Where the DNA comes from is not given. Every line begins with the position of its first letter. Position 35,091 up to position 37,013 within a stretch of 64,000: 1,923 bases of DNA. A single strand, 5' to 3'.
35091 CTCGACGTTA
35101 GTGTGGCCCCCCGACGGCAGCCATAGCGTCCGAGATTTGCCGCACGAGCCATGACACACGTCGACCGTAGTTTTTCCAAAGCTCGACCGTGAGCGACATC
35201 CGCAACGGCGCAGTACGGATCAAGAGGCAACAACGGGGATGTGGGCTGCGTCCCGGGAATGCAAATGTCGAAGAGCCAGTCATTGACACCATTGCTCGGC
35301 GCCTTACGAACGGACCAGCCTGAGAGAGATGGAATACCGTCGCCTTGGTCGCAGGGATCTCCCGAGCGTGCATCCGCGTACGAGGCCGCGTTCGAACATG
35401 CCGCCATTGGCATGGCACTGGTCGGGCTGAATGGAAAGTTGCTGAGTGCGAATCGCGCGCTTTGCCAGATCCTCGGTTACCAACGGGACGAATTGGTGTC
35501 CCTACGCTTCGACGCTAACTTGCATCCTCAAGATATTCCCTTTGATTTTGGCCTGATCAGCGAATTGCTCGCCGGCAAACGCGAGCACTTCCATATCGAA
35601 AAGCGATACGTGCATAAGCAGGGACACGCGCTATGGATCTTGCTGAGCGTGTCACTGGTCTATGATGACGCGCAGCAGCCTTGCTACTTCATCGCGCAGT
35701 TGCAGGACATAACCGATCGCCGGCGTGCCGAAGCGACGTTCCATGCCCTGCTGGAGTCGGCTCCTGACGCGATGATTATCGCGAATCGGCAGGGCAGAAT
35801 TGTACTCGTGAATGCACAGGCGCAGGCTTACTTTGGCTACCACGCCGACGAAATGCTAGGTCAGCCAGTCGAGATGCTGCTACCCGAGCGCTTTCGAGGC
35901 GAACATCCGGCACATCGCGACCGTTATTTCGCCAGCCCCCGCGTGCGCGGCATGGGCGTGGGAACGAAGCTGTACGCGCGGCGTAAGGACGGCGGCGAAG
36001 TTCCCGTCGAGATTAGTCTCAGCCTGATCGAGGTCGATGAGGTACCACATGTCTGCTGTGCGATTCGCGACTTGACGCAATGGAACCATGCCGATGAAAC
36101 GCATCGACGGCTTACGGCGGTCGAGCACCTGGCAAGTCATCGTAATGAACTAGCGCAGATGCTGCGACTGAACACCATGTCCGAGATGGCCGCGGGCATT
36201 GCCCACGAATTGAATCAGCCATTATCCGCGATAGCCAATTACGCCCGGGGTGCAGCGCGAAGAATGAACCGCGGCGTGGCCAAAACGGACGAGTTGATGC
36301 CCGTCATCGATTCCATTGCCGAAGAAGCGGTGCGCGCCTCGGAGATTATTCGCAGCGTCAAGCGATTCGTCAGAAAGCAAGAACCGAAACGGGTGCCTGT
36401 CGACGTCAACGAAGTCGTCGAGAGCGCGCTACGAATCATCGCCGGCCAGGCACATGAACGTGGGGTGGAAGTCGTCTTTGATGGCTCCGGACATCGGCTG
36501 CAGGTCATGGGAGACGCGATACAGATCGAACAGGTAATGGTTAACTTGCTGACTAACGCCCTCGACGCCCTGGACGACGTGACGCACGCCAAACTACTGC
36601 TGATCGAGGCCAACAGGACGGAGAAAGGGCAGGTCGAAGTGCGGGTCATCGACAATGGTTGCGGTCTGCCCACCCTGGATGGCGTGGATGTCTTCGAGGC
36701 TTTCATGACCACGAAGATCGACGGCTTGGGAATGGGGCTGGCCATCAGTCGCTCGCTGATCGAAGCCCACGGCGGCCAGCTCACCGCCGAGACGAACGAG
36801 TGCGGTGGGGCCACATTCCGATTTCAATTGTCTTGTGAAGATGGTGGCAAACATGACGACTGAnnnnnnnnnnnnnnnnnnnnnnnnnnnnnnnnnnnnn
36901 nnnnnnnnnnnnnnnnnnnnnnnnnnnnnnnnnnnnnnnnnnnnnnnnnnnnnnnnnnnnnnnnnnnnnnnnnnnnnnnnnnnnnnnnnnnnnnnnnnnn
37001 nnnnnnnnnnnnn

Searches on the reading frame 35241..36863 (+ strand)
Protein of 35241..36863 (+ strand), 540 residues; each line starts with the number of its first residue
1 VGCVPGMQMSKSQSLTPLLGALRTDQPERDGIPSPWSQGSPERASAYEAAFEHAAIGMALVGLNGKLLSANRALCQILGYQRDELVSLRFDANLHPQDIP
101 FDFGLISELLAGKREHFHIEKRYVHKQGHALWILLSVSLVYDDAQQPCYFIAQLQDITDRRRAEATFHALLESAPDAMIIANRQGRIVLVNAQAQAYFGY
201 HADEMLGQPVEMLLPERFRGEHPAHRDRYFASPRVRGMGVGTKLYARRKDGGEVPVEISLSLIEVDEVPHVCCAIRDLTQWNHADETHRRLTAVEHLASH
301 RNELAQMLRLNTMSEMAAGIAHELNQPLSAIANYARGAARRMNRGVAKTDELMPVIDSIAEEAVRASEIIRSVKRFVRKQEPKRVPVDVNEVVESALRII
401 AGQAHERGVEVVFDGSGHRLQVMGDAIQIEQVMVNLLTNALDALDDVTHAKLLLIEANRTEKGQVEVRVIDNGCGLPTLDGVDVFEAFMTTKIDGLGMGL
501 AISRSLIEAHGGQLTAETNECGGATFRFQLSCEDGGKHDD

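Call 7: search_protein_families(library=pfam, proteins=[window:35241-36863:+])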
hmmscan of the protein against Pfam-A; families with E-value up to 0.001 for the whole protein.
window:35241-36863:+ (540 aa): 10 families
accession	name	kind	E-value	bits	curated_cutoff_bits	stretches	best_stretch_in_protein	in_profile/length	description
PF00989.32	PAS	-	8.6e-28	97.1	22.6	2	167-277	3-112/113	PAS fold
PF13426.13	PAS_9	-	4.2e-27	94.9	27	2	175-280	1-103/103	PAS domain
PF02518.31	HATPase_c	-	6.8e-21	75.2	26.4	1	424-531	1-108/111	Histidine kinase-, DNA gyrase B-, and HSP90-like ATPase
PF13188.13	PAS_8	-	3.5e-18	65.2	21.8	2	166-217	2-49/65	PAS domain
PF08448.16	PAS_4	-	9.7e-17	61.6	23.1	2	171-280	1-107/110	PAS fold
PF08447.18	PAS_3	-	5.7e-15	55.8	25.6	1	68-151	2-86/89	PAS fold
PF00512.31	HisKA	-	2.3e-10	40.8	26.9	1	313-381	2-65/66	His Kinase A (phospho-acceptor) domain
PF24820.1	Diguanyl_cycl_sensor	-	4.9e-07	30.1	28.1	1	172-277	3-109/109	Diguanylate cyclase-like sensor domain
PF22455.1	PqqF_C_3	-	6.2e-05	23.4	27.9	1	391-445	20-76/128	PQQ synthase PqqF, C-terminal lobe domain 3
PF12860.13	PAS_7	-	0.00049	20.7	27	0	171-249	1-81/115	PAS fold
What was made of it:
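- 35241..36863 (+): FixL-like sensor kinase (PAS-PAS-HisKA-HATPase). Pfam (call 7).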

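Call 55: search_solved_structures(query=window:35259-36860:+, max_evalue=1e-8, show_alignments=2)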
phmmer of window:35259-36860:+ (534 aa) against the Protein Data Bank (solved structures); distinct sequences matched with E-value up to 1e-8: 40.
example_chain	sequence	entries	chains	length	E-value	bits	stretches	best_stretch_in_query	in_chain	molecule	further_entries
8a3u_A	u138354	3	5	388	2.4e-51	178.1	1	163-528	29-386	Putative Sensory box protein,Sensor protein FixL | Putative Sensory box protein,Putative Sensory box protein,Sensor protein FixL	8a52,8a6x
8a7f_A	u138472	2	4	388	3.3e-51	177.6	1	163-528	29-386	Putative Sensory box protein,Sensor protein FixL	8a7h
4gcz_A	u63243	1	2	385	9.2e-51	176.2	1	294-528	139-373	Blue-light photoreceptor, Sensor protein fixL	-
9jfj_A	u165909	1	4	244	1.3e-25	93.2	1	296-524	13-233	Sensor histidine kinase ZraS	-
3a0r_A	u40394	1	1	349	4.4e-24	88.1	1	289-524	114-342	Sensor protein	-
8vc9_A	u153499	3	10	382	4.9e-21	78.1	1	283-516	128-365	Leptospira virulence regulator B (LvrB) | histidine kinase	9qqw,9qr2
9qq6_A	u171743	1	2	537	4e-20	75.1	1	38-518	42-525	histidine kinase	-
5uht_A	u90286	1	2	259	4.1e-19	71.8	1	294-522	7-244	Sensor histidine kinase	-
6azr_A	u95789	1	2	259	4.1e-19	71.8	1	294-522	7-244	Sensor histidine kinase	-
4jas_A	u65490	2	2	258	4.2e-19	71.7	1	294-522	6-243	Histidine kinase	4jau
3dge_A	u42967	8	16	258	4.7e-19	71.6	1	294-522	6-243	Sensor protein | Histidine kinase | Sensor histidine kinase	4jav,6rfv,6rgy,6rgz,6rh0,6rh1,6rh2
2c2a_A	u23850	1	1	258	5.2e-19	71.4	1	295-522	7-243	SENSOR HISTIDINE KINASE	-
7z8n_A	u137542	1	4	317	3e-18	68.9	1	296-525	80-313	Histidine kinase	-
10jx_A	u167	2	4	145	4.8e-18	68.2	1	139-259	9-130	Multi-sensor signal transduction histidine kinase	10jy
6rh7_A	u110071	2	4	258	1.1e-17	67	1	294-522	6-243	Sensor histidine kinase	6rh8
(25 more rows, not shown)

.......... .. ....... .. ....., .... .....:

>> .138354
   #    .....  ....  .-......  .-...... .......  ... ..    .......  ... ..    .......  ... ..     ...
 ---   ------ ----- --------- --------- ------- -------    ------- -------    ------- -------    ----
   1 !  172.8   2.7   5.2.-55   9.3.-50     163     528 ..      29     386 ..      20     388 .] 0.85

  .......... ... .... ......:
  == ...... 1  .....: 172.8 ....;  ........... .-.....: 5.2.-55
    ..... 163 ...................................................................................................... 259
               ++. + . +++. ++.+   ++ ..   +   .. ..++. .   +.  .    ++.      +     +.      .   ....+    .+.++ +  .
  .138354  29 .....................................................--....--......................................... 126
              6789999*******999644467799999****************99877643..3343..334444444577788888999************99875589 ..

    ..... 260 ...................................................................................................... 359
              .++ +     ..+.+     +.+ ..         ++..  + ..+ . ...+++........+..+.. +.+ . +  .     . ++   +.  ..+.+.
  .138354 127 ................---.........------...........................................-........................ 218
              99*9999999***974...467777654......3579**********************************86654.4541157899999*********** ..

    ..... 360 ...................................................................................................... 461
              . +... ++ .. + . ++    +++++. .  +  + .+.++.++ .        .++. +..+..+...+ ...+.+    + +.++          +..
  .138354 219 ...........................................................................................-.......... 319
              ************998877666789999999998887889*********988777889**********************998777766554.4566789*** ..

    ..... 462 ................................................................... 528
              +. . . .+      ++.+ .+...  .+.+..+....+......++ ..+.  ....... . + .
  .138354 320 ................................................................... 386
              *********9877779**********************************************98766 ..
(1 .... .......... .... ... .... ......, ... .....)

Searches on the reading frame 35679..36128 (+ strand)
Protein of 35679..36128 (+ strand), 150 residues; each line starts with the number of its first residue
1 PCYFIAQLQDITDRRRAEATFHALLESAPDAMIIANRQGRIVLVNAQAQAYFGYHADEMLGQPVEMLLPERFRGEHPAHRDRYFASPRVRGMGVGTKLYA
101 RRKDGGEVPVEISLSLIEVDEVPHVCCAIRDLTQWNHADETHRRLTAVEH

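Call 57: search_solved_structures(query=window:35679-36128:+, max_evalue=1e-8, show_alignments=3)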
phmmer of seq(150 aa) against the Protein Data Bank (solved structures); distinct sequences matched with E-value up to 1e-8: 14.
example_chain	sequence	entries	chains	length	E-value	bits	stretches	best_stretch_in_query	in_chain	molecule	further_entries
10jx_A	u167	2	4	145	1.5e-18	70.4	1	5-119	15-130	Multi-sensor signal transduction histidine kinase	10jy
1d06_A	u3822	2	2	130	1.6e-17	67.1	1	9-118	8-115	nitrogen fixation regulatory protein fixL | FIXL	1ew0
1y28_A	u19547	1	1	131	2.1e-15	60.2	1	19-137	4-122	Sensor protein fixL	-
8js5_A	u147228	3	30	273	2.6e-15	59.8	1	15-141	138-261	Sensor protein FixL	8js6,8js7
1dp6_A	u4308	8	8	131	2.9e-15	59.7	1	19-137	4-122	FIXL PROTEIN | SENSOR PROTEIN FIXL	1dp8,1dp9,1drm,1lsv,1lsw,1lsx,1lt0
2cmn_A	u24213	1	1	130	2.3e-14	56.8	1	20-137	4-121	SENSOR PROTEIN FIXL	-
1xj4_A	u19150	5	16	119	8.9e-14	54.9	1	28-137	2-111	Sensor protein fixL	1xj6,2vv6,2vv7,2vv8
1xj2_A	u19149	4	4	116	1.8e-12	50.6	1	30-137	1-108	Sensor protein fixL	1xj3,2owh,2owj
9bgv_A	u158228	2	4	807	8e-11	45.3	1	12-150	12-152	Oxygen sensor protein DosP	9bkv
1v9y_A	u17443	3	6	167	1.1e-10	44.9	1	11-134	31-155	Heme pas sensor protein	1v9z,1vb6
9cdr_A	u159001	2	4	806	1.3e-10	44.6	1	12-150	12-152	Oxygen sensor protein DosP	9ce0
1s66_L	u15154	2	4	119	5.8e-10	42.5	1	17-131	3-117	Hypothetical protein yddU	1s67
9clo_A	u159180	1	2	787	6.6e-10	42.3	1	24-150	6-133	Oxygen sensor protein DosP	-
9cmf_A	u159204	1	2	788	1e-09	41.7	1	24-150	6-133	Oxygen sensor protein DosP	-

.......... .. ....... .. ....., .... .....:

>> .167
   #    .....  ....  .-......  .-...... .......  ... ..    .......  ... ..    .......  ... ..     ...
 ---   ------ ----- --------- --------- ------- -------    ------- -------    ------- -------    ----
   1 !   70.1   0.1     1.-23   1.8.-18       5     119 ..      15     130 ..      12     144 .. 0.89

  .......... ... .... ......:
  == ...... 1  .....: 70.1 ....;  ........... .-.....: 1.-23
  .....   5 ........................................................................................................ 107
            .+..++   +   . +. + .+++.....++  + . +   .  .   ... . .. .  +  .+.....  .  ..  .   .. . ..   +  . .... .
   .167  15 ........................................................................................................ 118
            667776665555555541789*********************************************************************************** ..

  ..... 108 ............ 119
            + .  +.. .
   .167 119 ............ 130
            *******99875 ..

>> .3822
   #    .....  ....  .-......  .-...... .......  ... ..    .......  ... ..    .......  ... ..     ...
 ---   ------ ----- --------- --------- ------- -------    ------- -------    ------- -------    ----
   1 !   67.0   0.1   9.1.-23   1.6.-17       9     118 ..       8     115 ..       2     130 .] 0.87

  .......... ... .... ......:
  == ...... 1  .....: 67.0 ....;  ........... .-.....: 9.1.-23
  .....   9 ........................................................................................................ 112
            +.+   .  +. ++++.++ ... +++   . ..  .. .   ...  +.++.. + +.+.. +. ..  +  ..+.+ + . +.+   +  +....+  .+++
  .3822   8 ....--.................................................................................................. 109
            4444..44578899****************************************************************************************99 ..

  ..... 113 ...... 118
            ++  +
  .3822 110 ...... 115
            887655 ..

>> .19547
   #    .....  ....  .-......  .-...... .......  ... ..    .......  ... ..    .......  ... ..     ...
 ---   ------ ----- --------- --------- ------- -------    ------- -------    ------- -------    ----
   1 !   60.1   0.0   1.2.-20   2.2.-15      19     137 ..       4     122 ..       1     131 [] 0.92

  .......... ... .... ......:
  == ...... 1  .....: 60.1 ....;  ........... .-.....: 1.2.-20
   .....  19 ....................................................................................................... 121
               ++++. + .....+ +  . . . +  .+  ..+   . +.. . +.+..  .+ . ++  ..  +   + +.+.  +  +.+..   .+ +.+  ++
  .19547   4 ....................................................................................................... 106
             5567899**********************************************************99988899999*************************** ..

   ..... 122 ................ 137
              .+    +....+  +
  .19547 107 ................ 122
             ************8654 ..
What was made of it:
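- Closest known: FixL/FixJ oxygen-sensing system and the alphaproteobacterial FixJ box. Same: The kinase has a FixL-like core and a PAS domain that aligns with the FixL haem-PAS, proximal His included (calls 55, 57).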
